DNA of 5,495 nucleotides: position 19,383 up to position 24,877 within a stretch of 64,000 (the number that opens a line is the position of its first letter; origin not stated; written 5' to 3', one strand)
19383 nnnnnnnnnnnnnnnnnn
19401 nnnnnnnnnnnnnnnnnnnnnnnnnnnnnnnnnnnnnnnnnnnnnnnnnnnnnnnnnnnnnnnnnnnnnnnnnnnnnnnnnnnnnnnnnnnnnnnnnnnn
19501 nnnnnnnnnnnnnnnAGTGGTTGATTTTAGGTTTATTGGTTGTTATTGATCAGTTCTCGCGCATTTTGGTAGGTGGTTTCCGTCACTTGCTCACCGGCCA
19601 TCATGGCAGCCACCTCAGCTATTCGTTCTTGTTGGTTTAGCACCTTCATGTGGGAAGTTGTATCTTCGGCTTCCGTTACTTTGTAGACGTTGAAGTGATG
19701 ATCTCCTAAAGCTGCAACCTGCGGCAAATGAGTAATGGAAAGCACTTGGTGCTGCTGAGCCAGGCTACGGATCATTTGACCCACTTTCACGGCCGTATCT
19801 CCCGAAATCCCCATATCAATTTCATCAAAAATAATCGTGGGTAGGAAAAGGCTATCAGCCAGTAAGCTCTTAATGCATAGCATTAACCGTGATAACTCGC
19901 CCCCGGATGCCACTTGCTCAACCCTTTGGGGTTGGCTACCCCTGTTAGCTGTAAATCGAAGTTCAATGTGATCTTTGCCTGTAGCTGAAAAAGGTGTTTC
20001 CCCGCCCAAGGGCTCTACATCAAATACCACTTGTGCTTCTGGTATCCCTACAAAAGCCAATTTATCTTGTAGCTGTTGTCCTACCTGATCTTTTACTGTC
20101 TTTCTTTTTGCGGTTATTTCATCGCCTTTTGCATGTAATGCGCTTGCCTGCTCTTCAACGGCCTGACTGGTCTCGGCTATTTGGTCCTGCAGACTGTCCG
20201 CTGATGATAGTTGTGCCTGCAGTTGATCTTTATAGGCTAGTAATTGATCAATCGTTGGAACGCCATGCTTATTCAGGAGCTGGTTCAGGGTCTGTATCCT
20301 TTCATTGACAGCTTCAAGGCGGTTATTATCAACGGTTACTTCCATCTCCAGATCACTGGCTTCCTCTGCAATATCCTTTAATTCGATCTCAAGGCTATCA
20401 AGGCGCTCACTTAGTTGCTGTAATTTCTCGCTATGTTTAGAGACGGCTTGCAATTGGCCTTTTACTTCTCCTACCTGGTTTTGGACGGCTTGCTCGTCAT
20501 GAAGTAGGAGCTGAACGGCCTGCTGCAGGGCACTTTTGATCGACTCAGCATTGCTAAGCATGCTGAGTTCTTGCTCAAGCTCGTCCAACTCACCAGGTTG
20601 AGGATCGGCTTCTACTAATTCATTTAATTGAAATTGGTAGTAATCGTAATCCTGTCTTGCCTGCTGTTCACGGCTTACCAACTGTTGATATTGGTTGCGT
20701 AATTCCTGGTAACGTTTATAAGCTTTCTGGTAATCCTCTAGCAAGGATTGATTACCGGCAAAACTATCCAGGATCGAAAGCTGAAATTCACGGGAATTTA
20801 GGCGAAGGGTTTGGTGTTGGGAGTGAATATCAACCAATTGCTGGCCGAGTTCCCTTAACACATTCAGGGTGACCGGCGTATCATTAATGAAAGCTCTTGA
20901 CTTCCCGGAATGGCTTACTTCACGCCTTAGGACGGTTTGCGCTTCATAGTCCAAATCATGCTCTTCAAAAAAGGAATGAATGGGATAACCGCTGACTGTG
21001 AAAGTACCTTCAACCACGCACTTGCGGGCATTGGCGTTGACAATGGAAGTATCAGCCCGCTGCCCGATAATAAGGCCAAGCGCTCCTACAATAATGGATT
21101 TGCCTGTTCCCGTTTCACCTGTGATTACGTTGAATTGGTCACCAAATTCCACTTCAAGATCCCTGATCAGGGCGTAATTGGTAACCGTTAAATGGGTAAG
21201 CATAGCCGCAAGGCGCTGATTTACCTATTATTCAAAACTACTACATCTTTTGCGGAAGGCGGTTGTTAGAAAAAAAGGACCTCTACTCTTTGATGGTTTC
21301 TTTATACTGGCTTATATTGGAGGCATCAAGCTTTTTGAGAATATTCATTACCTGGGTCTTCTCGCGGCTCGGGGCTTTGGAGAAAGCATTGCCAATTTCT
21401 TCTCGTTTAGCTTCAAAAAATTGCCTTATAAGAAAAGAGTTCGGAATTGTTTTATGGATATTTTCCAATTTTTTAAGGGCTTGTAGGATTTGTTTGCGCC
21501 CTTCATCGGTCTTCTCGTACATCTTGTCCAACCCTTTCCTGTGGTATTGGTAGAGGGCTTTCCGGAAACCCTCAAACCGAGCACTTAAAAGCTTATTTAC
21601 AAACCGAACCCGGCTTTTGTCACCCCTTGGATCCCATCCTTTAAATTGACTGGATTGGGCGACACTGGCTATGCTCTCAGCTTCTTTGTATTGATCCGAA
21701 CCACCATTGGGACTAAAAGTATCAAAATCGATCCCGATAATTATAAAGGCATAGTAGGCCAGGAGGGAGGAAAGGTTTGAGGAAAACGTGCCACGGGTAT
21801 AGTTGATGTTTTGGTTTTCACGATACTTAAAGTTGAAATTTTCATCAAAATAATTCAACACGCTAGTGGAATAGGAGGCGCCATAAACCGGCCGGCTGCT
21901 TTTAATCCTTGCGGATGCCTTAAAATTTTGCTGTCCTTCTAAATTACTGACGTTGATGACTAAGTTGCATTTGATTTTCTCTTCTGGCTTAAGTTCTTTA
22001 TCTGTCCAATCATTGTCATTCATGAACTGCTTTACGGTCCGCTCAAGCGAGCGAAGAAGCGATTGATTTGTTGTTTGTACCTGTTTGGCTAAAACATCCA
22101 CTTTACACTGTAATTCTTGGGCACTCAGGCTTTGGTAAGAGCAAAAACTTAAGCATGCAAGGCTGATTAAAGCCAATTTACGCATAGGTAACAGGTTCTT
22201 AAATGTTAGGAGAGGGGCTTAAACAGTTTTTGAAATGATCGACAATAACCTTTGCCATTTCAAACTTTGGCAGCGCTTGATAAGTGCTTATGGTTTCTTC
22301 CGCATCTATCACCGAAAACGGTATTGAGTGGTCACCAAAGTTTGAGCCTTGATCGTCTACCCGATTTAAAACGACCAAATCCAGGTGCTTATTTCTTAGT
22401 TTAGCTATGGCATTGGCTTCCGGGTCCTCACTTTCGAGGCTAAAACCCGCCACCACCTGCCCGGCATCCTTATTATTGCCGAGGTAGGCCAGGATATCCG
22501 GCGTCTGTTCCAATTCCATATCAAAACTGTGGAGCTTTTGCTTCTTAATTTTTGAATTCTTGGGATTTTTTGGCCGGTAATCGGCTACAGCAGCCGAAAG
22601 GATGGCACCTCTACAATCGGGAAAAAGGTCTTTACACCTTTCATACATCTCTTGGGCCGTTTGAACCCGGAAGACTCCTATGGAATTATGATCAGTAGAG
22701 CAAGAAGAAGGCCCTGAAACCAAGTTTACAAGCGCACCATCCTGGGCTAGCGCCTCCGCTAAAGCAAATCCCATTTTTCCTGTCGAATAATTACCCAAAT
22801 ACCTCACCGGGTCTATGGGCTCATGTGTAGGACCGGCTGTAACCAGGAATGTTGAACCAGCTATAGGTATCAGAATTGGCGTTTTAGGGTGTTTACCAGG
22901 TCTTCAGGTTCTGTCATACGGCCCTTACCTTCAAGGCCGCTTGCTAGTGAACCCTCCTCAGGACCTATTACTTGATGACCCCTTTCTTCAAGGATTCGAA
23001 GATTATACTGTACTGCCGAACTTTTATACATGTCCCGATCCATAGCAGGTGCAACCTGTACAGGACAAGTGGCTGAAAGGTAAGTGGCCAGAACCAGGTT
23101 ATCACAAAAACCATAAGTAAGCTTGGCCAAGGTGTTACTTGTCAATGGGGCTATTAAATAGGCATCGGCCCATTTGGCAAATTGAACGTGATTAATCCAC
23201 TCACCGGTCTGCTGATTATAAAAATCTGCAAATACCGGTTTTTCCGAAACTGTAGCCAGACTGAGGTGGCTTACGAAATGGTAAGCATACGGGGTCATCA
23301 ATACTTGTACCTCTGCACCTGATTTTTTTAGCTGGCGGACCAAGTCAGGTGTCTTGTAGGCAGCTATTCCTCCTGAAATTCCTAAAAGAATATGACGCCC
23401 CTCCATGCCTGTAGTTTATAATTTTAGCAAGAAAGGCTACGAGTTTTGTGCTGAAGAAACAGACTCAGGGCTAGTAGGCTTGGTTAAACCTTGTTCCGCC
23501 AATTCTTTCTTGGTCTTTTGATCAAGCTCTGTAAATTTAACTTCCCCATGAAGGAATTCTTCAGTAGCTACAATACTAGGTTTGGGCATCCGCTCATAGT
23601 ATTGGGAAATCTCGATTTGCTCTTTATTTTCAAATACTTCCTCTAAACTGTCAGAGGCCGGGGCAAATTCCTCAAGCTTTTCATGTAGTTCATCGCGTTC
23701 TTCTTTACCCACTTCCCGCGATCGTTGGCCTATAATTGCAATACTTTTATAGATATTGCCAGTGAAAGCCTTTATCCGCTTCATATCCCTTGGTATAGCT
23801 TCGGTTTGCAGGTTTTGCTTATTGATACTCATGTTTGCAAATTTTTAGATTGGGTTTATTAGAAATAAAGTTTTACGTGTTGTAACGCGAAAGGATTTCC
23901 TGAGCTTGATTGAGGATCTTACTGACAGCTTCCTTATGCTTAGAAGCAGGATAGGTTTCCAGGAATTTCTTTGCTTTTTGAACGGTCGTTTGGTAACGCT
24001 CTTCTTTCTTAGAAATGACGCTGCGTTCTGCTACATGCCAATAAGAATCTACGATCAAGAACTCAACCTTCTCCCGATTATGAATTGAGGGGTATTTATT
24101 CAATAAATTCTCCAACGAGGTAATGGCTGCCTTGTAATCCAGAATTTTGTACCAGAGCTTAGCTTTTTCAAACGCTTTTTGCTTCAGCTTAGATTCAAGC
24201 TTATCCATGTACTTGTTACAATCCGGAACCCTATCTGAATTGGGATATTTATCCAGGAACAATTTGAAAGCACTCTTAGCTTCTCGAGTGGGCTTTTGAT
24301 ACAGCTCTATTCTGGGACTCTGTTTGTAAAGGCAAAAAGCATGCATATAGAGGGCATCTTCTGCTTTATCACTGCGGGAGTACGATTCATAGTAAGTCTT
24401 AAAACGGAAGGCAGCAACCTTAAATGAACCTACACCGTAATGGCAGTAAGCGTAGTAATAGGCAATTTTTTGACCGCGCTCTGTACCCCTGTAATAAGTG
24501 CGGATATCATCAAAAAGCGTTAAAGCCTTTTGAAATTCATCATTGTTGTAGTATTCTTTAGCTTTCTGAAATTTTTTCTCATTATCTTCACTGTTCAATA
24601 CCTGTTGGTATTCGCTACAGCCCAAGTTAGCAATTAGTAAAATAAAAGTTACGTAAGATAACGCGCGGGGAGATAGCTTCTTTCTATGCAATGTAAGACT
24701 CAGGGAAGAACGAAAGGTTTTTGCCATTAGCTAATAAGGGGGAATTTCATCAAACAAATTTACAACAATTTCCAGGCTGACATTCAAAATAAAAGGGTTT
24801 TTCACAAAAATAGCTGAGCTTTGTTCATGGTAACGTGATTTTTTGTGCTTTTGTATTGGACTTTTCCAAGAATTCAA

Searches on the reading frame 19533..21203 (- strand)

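Call 24: search_protein_families(library=pfam, proteins=[window:19533-21203:-], max_evalue=0.0001)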
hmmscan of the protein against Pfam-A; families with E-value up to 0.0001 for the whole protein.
window:19533-21203:- (556 aa): 3 families
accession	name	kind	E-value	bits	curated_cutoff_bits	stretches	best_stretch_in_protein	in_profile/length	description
PF02463.25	SMC_N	-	9.3e-18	64.9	40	1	2-511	2-216/220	RecF/RecN/SMC N terminal domain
PF13476.12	AAA_23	-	1.1e-13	52.7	27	1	5-215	2-195/201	AAA domain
PF13175.12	AAA_15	-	2.2e-05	24.7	32.1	1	1-308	1-277/374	AAA ATPase domain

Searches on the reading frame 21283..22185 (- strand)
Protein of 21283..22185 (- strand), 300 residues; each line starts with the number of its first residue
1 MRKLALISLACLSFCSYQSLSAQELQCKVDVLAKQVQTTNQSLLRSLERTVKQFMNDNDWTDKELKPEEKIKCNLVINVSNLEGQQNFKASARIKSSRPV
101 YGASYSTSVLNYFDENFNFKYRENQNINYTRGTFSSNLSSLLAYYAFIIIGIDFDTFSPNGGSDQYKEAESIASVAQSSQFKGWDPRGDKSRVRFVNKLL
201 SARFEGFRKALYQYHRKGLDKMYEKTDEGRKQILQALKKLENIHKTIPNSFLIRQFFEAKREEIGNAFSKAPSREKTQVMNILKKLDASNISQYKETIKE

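Call 25: search_protein_families(library=pfam, proteins=[window:21283-22185:-], max_evalue=0.0001)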
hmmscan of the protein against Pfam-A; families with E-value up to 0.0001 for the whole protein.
window:21283-22185:- (300 aa): 1 family
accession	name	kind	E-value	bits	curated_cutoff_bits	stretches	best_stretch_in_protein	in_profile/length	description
PF16119.10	DUF4835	-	1.2e-99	333.4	25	1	23-296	1-275/276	Domain of unknown function (DUF4835)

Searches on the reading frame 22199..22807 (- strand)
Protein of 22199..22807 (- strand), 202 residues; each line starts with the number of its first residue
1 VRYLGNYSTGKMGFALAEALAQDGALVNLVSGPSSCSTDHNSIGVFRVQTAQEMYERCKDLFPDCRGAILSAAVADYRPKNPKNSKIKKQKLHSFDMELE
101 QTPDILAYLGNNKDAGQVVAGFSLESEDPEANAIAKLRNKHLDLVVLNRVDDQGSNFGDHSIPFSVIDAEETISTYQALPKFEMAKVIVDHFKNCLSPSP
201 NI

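Call 25: search_protein_families(library=pfam, proteins=[window:22199-22807:-], max_evalue=0.0001)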
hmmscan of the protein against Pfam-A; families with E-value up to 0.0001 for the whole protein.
window:22199-22807:- (202 aa): 1 family
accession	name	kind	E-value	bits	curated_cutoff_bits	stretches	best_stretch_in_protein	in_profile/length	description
PF04127.22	DFP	-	1.9e-49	168.5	22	1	2-161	21-180/186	DNA/pantothenate metabolism flavoprotein C-terminal domain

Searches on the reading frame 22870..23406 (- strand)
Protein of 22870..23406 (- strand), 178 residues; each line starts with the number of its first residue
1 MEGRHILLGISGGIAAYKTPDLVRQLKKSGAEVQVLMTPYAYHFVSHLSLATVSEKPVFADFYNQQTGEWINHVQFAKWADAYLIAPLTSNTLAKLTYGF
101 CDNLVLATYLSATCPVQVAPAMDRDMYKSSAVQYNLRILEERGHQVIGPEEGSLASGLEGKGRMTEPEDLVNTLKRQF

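Call 25: search_protein_families(library=pfam, proteins=[window:22870-23406:-], max_evalue=0.0001)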
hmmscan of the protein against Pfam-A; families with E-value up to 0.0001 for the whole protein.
window:22870-23406:- (178 aa): 1 family
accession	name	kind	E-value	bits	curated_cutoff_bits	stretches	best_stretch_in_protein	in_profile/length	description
PF02441.25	Flavoprotein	-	9.7e-32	110.2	22.7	1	5-177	2-161/162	Flavoprotein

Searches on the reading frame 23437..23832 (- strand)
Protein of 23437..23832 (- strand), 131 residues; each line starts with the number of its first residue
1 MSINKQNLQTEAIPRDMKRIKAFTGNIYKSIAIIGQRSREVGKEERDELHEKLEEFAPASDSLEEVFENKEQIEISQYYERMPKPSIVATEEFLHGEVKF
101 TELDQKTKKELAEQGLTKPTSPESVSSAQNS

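Call 25: search_protein_families(library=pfam, proteins=[window:23437-23832:-], max_evalue=0.0001)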
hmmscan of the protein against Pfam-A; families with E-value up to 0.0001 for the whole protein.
window:23437-23832:- (131 aa): 1 family
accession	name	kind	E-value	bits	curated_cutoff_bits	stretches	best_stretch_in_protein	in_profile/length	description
PF01192.27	RNA_pol_Rpb6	-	2.1e-06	28.1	26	1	24-73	6-53/53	RNA polymerase Rpb6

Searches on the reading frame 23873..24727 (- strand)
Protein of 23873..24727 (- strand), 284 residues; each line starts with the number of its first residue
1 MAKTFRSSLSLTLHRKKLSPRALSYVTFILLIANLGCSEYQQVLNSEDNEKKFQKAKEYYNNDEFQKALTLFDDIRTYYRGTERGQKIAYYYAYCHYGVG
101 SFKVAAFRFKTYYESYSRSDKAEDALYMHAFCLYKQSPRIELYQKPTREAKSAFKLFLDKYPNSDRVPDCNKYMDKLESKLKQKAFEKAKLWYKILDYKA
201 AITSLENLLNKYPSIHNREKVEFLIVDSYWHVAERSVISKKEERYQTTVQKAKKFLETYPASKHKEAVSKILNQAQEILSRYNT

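Call 25: search_protein_families(library=pfam, proteins=[window:23873-24727:-], max_evalue=0.0001)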
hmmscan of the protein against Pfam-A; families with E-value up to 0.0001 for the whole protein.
window:23873-24727:- (284 aa): 2 families
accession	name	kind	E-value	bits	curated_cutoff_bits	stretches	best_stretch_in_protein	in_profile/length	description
PF13525.12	YfiO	-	7.8e-22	78.5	25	2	49-187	5-146/203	Outer membrane lipoprotein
PF13174.12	TPR_6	-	8.1e-08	32.9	26.3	0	124-164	1-33/33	Tetratricopeptide repeat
